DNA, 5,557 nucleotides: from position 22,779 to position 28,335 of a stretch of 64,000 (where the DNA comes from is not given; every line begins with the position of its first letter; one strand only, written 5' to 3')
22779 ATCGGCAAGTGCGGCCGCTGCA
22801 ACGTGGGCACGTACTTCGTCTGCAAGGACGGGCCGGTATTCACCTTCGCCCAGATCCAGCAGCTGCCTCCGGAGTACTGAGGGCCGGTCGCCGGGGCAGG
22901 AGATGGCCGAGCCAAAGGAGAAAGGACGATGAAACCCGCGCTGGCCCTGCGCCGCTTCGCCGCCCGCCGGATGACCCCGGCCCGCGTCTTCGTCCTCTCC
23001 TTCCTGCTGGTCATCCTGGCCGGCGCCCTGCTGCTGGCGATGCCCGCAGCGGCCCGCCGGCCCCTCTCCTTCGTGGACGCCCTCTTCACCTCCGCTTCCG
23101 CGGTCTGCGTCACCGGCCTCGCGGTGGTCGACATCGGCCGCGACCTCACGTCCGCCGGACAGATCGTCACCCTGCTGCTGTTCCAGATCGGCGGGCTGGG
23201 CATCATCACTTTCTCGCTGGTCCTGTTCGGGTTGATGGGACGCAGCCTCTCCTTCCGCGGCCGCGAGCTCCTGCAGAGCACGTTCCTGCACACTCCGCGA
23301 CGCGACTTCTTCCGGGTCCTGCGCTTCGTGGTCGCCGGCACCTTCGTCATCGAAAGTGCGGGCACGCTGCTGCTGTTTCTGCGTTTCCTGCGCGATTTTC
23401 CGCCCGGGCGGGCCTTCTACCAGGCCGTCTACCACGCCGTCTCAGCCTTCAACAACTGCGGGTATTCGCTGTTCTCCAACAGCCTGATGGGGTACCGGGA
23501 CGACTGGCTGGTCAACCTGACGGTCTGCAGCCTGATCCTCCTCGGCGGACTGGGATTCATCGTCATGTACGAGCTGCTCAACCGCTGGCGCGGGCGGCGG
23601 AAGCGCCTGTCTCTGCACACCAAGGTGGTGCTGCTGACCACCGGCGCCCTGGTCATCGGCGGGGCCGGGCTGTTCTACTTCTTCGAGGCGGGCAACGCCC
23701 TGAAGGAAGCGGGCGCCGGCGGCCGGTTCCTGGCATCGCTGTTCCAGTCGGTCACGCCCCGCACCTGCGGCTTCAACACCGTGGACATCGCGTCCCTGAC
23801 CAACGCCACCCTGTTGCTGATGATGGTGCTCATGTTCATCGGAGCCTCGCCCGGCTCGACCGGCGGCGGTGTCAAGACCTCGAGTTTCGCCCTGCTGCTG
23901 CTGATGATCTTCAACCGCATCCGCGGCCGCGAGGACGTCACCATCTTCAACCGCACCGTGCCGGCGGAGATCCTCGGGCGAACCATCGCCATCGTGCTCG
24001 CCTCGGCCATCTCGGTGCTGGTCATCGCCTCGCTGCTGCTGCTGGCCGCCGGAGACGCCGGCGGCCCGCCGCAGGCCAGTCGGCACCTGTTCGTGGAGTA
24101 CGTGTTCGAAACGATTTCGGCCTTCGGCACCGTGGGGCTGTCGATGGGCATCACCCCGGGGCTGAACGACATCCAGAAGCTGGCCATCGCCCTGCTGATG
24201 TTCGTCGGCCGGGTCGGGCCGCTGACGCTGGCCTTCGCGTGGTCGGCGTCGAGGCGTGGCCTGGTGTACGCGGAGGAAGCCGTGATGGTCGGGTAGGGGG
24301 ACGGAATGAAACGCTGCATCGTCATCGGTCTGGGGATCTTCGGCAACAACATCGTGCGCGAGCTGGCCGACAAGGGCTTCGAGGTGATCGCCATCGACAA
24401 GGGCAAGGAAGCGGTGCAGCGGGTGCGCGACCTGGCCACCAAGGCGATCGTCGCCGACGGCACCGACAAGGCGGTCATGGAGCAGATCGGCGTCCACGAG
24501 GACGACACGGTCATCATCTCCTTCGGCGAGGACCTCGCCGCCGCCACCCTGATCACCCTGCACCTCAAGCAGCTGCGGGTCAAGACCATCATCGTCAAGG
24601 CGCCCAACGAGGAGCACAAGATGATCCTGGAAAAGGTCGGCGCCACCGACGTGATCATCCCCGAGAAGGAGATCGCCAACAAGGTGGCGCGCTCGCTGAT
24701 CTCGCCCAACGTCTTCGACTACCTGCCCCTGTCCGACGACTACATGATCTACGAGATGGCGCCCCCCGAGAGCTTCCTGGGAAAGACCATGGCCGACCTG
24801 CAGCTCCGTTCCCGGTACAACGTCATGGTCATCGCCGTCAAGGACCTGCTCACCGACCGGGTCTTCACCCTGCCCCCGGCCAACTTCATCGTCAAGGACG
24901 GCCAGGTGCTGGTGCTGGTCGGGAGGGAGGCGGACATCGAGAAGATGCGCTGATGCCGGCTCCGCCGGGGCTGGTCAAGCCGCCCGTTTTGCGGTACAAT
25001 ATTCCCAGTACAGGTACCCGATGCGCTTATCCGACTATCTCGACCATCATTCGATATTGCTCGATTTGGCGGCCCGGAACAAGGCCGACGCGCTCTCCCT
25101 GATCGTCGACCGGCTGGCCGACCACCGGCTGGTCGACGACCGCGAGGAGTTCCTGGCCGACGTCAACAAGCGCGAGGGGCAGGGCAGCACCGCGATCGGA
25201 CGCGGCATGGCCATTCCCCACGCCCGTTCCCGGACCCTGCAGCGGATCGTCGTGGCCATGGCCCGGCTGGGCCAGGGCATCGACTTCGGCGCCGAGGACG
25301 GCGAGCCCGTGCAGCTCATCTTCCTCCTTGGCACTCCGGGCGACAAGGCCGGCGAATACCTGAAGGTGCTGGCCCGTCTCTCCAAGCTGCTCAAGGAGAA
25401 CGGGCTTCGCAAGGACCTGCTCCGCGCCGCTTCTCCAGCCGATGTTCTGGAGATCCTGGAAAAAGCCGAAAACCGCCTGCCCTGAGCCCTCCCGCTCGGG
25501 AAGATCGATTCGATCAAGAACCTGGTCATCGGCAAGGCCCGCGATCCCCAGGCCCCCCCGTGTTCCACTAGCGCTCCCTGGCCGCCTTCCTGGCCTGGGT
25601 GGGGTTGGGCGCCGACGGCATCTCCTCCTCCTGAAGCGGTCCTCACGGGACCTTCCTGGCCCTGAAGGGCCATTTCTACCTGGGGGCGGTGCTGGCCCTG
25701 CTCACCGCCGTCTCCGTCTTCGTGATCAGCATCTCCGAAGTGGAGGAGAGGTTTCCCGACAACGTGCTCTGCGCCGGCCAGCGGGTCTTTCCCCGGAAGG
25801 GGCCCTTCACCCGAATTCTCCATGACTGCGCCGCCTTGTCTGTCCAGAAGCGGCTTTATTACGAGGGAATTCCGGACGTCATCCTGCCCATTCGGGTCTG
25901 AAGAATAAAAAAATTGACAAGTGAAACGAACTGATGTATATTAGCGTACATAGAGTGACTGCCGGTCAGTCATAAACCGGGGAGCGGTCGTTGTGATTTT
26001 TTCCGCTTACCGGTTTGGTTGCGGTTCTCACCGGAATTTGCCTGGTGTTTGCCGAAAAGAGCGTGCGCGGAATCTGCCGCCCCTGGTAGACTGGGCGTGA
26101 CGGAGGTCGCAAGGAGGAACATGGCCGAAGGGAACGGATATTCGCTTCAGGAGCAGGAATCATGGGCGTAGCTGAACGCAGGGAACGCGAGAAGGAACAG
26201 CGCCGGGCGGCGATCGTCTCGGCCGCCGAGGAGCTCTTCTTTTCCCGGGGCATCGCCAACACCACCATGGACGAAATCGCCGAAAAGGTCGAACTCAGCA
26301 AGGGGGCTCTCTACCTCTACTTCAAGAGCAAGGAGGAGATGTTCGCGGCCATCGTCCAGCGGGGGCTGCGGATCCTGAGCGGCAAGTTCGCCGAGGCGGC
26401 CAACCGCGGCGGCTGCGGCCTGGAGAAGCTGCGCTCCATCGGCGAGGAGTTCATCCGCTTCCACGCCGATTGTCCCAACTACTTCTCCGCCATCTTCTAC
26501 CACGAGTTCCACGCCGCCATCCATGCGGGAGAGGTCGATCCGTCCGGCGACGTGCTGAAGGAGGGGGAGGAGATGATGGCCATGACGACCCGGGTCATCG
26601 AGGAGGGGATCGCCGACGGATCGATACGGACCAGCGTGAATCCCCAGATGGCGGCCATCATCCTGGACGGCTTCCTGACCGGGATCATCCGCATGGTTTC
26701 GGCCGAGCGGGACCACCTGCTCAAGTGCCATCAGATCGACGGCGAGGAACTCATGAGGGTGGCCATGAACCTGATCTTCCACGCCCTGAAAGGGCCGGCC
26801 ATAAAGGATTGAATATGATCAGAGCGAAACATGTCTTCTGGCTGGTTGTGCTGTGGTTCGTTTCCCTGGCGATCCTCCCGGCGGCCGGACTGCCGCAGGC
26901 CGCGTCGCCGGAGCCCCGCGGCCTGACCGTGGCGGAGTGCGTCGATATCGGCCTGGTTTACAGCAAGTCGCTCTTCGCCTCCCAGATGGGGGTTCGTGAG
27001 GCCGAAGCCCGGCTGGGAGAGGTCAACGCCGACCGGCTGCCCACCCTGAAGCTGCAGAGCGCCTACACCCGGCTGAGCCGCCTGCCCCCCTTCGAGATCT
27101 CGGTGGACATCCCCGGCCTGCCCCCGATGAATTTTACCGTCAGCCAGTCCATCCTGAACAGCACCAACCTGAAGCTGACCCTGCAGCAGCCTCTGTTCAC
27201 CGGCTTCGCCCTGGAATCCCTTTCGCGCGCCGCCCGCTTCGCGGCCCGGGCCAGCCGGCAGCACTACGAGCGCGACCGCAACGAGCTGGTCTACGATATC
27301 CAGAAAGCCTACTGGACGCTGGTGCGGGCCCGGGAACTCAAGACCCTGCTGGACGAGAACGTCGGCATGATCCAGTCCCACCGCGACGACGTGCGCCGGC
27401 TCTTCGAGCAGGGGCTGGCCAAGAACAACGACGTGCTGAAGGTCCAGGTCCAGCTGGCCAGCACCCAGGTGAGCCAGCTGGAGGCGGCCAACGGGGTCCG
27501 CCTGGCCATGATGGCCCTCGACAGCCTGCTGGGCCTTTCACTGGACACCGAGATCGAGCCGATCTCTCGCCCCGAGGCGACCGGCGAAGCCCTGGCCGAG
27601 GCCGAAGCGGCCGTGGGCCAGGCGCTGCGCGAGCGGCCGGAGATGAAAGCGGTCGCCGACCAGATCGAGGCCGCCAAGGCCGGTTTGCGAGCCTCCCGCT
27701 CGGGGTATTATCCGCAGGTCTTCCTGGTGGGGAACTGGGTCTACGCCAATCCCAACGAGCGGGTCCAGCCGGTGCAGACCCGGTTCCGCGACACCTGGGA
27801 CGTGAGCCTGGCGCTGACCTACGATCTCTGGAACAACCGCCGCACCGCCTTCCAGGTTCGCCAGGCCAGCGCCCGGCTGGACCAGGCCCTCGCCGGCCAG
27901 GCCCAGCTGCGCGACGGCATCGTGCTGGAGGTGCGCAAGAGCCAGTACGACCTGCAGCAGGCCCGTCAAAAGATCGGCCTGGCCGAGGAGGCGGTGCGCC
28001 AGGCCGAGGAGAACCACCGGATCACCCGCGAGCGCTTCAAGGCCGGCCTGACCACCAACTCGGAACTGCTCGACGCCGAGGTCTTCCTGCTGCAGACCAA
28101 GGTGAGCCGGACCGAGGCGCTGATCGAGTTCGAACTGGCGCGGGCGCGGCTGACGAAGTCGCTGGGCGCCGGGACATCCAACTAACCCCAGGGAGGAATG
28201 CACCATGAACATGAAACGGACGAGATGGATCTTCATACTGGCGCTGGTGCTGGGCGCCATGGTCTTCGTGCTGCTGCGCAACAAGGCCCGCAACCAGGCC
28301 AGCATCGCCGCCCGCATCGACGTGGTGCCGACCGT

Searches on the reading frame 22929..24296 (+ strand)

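Call 17: search_protein_families(library=pfam, proteins=[window:22929-24296:+], max_evalue=0.001)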
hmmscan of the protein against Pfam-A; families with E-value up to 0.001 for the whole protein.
window:22929-24296:+ (455 aa): 1 family
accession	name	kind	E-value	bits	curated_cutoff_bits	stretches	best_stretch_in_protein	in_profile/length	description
PF02386.22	TrkH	-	2.5e-58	198.2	27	1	24-436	42-488/502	Cation transport protein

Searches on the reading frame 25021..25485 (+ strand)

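Call 17: search_protein_families(library=pfam, proteins=[window:25021-25485:+], max_evalue=0.001)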
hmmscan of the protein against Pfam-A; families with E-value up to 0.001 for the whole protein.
window:25021-25485:+ (154 aa): 1 family
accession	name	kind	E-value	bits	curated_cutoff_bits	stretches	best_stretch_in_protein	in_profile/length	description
PF00359.27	PTS_EIIA_2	-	4.9e-37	127.5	27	1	6-148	2-143/144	Phosphoenolpyruvate-dependent sugar phosphotransferase system, EIIA 2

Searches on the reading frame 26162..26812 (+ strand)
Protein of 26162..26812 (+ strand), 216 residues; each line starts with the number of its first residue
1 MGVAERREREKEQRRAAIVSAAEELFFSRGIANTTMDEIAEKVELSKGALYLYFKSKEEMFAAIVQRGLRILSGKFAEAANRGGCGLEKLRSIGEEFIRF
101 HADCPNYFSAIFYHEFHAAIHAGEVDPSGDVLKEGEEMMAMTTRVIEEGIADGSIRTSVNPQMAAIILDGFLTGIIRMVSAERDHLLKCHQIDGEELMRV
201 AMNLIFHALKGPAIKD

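Call 17: search_protein_families(library=pfam, proteins=[window:26162-26812:+], max_evalue=0.001)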
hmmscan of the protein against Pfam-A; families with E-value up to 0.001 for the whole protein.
window:26162-26812:+ (216 aa): 3 families
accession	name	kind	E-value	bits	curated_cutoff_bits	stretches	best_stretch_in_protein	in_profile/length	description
PF00440.29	TetR_N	-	5.6e-18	64.9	24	1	18-64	1-47/47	Bacterial regulatory proteins, tetR family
PF17932.6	TetR_C_24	-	3.4e-06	27.7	26.4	1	87-175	5-87/114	Tetracyclin repressor-like, C-terminal domain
PF16925.10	TetR_C_13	-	0.00014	22.7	27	1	135-184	49-98/109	Tetracyclin repressor-like, C-terminal domain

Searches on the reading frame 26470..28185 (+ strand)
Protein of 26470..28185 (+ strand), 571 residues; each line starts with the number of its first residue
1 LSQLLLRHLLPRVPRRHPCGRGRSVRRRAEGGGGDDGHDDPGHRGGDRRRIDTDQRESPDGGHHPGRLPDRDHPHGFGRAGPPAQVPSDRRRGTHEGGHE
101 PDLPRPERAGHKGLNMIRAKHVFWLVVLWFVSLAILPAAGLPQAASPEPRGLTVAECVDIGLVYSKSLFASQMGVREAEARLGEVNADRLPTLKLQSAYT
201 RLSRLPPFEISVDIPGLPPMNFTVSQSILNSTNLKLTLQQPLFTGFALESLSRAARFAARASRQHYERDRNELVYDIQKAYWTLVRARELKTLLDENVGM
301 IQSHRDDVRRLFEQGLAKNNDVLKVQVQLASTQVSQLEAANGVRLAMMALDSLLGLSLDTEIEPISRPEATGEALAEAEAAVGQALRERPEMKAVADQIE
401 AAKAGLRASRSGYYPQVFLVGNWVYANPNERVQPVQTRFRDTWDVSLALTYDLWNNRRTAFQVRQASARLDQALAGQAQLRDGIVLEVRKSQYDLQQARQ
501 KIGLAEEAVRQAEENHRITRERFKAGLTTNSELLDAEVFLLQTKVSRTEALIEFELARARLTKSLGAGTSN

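Call 17: search_protein_families(library=pfam, proteins=[window:26470-28185:+], max_evalue=0.001)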
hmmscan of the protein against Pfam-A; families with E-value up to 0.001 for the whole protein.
window:26470-28185:+ (571 aa): 1 family
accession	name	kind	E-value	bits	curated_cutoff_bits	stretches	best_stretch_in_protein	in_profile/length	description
PF02321.23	OEP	-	5.4e-54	183.3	22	2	379-566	2-187/187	Outer membrane efflux protein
